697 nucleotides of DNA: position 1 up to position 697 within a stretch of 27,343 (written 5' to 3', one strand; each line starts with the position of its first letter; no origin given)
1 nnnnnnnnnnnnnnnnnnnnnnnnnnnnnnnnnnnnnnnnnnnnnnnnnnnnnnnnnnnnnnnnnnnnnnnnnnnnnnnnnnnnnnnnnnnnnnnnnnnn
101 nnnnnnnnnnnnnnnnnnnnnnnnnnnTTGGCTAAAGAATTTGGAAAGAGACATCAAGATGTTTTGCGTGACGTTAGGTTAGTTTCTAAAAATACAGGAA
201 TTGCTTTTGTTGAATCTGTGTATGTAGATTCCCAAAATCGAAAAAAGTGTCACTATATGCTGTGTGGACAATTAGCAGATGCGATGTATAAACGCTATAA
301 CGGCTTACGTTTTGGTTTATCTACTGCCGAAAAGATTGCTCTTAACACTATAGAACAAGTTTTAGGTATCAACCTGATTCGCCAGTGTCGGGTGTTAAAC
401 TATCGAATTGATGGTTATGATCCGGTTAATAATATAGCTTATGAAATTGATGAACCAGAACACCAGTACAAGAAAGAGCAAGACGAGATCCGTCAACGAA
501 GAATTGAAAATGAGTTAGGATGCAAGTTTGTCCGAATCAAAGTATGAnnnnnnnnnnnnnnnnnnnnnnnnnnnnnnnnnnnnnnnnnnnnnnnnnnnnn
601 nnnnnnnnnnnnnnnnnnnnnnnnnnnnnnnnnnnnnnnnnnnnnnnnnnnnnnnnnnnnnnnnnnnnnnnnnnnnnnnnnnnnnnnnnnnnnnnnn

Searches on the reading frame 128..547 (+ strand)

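Call 34: search_protein_families(library=phrogs, proteins=[window:128-547:+], max_evalue=0.01)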
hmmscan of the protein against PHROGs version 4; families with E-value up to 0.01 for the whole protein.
window:128-547:+ (139 aa): 4 families
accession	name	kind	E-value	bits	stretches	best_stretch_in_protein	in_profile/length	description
phrog_10324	-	transcription regulation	4.3e-06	27.7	1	2-59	12-77/205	anti-repressor Ant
phrog_15204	-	transcription regulation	0.00045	20.9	1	1-19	42-60/79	anti-repressor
phrog_518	-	transcription regulation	0.00078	20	1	2-43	30-74/268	Rha-like transcriptional regulator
phrog_2657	-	transcription regulation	0.0025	18.2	1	1-44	29-79/243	transcriptional regulator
